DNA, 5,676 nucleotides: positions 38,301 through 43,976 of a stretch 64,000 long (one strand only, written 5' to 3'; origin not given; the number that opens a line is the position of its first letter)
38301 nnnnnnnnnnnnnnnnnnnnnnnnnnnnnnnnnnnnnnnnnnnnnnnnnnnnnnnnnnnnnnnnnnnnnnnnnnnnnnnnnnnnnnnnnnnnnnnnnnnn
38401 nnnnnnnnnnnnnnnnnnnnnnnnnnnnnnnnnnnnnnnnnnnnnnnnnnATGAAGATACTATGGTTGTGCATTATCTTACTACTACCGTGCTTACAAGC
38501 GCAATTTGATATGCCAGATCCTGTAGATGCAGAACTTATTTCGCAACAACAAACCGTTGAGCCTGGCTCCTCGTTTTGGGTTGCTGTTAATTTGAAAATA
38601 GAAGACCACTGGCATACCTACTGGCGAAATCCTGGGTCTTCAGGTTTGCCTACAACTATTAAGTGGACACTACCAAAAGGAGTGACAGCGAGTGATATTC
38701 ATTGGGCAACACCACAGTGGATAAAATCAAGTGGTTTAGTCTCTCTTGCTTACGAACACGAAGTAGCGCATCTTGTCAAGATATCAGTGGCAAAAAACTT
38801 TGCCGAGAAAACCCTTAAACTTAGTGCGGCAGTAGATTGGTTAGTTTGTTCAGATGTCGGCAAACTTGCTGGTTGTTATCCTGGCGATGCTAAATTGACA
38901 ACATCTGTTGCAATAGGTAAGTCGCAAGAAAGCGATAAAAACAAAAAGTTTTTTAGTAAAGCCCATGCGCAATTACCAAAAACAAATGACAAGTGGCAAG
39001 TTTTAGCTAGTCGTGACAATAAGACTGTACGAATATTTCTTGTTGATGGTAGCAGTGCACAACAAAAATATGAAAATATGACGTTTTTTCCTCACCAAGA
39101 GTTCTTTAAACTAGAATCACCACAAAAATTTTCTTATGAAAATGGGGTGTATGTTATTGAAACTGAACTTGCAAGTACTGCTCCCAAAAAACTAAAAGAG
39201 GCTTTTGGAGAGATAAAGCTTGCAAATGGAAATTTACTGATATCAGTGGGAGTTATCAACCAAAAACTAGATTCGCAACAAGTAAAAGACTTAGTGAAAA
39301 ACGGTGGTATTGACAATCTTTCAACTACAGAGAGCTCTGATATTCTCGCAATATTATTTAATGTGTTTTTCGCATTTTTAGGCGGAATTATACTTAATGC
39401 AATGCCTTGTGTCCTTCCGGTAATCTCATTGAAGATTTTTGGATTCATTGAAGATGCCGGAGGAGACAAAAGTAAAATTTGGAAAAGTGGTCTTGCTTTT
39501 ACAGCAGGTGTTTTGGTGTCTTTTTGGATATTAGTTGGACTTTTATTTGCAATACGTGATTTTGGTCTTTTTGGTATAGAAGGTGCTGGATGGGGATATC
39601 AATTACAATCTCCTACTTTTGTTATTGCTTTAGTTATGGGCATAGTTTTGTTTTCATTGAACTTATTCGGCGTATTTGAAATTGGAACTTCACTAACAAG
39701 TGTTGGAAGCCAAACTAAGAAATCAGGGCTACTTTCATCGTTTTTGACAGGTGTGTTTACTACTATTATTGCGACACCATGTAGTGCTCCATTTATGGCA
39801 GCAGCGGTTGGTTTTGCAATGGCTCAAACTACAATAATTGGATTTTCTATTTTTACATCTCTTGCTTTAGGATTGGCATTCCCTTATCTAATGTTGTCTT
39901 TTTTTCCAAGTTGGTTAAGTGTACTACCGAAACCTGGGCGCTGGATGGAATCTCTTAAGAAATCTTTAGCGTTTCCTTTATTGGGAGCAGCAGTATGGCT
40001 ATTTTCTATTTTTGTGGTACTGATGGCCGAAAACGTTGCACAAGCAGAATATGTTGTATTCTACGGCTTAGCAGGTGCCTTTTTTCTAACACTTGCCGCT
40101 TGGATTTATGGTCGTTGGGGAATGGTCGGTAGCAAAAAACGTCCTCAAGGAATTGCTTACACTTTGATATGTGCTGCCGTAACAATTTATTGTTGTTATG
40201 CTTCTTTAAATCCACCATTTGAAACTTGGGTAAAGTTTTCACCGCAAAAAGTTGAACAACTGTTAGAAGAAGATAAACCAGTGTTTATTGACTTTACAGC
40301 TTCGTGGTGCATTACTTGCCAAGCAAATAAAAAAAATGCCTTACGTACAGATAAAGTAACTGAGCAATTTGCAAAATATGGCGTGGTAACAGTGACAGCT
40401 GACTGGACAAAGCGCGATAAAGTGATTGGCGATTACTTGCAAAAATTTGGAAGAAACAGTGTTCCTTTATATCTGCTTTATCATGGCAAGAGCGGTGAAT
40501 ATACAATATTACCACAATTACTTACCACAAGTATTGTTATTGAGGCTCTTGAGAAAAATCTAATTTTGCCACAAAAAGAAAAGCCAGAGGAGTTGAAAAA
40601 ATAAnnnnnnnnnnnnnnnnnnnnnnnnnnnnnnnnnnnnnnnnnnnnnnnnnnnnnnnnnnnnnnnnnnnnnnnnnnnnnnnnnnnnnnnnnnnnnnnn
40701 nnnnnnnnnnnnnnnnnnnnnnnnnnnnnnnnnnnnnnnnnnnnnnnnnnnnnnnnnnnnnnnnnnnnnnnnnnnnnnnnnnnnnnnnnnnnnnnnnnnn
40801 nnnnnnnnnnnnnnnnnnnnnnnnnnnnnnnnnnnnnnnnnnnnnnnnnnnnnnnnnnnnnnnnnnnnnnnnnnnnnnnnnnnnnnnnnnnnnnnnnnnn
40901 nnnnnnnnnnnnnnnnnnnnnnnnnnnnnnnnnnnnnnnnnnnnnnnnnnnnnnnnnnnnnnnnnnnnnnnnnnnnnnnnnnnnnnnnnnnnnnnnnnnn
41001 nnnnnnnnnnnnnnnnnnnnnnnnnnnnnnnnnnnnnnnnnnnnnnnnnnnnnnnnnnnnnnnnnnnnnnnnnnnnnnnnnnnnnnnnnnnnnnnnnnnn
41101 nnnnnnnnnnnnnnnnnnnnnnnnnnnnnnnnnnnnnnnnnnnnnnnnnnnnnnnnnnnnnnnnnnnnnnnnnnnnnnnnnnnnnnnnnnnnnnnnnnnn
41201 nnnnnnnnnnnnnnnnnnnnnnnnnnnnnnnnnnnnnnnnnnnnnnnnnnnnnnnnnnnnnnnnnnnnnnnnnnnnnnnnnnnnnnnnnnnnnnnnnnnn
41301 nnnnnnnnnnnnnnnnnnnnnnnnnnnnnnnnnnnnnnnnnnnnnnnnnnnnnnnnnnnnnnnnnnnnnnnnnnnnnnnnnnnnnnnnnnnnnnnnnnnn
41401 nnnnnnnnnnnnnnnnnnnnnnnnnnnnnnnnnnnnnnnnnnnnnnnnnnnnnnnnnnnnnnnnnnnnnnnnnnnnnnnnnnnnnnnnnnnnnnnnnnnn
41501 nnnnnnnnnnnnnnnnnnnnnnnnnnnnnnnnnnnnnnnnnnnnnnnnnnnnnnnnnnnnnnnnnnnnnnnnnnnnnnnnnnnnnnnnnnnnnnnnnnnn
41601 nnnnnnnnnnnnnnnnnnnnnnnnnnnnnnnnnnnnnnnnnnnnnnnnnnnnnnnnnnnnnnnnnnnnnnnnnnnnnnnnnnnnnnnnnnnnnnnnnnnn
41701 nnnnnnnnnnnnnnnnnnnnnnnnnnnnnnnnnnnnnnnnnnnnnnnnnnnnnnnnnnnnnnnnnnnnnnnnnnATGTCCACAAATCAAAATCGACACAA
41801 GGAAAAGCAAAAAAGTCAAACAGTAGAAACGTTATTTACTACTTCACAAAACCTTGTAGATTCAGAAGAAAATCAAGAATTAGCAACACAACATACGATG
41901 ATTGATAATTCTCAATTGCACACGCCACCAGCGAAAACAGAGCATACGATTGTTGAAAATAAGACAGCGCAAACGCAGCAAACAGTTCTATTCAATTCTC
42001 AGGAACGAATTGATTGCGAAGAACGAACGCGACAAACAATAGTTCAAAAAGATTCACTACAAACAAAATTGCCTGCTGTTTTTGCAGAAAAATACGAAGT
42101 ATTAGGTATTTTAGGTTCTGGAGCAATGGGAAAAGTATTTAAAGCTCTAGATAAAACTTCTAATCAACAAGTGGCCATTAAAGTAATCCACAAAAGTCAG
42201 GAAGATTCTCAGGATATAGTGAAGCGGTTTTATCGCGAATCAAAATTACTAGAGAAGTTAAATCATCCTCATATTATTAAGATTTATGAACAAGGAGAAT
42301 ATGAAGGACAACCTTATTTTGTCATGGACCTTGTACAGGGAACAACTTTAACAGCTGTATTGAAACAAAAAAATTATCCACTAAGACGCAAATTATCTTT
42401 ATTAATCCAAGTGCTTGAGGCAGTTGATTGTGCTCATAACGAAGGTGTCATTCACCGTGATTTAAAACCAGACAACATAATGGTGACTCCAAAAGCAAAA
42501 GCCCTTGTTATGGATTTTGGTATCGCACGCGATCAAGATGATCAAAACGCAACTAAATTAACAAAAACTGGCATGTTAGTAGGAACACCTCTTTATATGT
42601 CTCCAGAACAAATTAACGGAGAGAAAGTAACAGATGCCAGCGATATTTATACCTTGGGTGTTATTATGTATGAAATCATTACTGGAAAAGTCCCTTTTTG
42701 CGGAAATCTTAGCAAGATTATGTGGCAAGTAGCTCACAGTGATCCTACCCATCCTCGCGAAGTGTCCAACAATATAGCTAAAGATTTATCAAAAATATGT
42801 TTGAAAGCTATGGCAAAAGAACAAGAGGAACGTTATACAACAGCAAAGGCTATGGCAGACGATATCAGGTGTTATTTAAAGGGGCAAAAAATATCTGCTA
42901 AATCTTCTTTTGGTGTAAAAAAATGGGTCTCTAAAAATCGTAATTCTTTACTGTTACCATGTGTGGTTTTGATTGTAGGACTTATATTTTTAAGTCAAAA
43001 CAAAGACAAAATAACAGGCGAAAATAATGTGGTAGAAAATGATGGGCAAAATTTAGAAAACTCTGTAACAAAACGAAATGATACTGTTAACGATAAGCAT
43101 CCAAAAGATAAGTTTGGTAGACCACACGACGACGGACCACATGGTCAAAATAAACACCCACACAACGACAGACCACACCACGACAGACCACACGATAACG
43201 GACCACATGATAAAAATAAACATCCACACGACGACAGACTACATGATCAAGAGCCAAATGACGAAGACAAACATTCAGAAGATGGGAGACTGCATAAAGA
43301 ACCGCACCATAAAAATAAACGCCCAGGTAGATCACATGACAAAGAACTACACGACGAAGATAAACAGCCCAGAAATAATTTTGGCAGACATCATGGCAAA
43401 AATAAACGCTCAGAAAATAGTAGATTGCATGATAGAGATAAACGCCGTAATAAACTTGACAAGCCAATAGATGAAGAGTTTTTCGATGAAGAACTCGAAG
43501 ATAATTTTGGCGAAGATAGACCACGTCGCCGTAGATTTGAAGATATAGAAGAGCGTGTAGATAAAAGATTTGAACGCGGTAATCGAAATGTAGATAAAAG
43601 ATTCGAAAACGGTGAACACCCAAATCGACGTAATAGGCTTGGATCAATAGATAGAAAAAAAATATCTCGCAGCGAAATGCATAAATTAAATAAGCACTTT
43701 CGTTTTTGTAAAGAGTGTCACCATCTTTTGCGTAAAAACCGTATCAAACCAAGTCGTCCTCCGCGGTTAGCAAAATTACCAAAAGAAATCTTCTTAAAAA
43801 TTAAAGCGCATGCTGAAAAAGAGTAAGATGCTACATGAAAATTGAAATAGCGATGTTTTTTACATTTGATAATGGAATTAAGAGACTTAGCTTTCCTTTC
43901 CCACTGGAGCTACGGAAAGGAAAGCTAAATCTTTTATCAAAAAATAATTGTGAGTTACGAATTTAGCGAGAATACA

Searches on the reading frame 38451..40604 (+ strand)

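Call 12: search_protein_families(library=pfam, proteins=[window:38451-40604:+])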
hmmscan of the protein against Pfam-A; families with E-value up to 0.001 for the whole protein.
window:38451-40604:+ (717 aa): 5 families
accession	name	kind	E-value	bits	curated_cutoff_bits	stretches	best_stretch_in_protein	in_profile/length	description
PF02683.22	DsbD_TM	-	1e-19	71.1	27.1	1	305-519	4-216/219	Cytochrome C biogenesis protein transmembrane domain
PF13899.12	Thioredoxin_7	-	3.2e-17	62.9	27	1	592-677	1-81/83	Thioredoxin-like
PF11412.14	DsbD_N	-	1.1e-16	61.4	25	1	29-151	4-116/119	Thiol:disulfide interchange protein DsbD, N-terminal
PF13098.12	Thioredoxin_2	-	3.1e-05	24.7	27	1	606-687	3-91/104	Thioredoxin-like domain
PF00085.26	Thioredoxin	-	0.00047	20.6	23.5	0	602-659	12-65/103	Thioredoxin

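Call 24: search_protein_families(library=ncbifam, proteins=[window:38451-40604:+], max_evalue=0.01)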
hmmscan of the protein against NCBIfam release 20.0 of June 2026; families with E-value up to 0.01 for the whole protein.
window:38451-40604:+ (717 aa): 7 families
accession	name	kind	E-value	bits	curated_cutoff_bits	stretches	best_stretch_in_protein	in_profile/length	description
NF045694.1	seleno_TsoB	exception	4.2e-41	140.7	805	1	295-675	175-541/572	rhodanese/DsbD fusion-like selenoprotein TsoB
NF001419.0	PRK00293.1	subfamily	6.2e-26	91.1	330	1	293-679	160-546/574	protein-disulfide reductase DsbD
NF010625.0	PRK14018.1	equivalog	4.5e-05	22.2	522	1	599-664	47-111/521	bifunctional peptide-methionine (S)-S-oxide reductase MsrA/peptide-methionine (R)-S-oxide reductase MsrB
NF008229.0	PRK10996.1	equivalog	0.00015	21.5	125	1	598-651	42-93/141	thioredoxin TrxC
TIGR01068.1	thioredoxin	equivalog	0.001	19.2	96.8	1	602-625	8-31/101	thioredoxin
NF040495.1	tranport_ArsG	equivalog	0.0011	18.3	200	1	303-483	5-181/225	aromatic aminobenezylarsenical efflux permease ArsG family transporter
NF043050.1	DisulfRedDsbH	equivalog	0.0033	17.5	190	1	593-656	45-107/166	disulfide reductase DsbH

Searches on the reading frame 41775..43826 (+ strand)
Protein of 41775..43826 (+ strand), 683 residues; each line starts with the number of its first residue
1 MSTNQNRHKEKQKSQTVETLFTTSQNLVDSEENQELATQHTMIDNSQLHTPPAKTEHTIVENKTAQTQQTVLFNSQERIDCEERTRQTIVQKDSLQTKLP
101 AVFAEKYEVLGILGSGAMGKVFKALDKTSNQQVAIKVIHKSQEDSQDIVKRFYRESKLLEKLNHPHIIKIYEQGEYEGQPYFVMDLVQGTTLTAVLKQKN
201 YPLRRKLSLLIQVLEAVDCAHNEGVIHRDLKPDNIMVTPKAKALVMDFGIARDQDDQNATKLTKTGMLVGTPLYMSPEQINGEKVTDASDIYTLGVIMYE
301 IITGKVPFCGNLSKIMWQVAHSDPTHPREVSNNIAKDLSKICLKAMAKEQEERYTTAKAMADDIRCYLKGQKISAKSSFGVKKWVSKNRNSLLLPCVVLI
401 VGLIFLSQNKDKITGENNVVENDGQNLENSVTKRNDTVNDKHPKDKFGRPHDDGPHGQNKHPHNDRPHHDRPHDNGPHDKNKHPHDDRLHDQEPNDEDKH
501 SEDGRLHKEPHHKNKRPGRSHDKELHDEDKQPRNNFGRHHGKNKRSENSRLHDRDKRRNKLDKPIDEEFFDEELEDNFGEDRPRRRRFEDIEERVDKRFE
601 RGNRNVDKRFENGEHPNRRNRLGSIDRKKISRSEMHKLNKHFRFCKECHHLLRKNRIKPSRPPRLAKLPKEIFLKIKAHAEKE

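Call 79: search_protein_families(library=pfam, max_evalue=0.00001, proteins=[window:41775-43826:+])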
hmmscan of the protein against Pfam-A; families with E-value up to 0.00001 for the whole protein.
window:41775-43826:+ (683 aa): 4 families
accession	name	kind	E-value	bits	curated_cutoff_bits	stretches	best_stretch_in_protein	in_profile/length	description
PF00069.31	Pkinase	-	4e-56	190.8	31.7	1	107-362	1-260/263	Protein kinase domain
PF07714.23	PK_Tyr_Ser-Thr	-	2.8e-40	138.7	23.1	1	112-357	6-252/258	Protein tyrosine and serine/threonine kinase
PF03109.22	ABC1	-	5.4e-09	36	22.9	0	169-264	134-227/244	ABC1 atypical kinase-like domain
PF01636.29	APH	-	9e-06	26.1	23.2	0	220-252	165-198/239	Phosphotransferase enzyme family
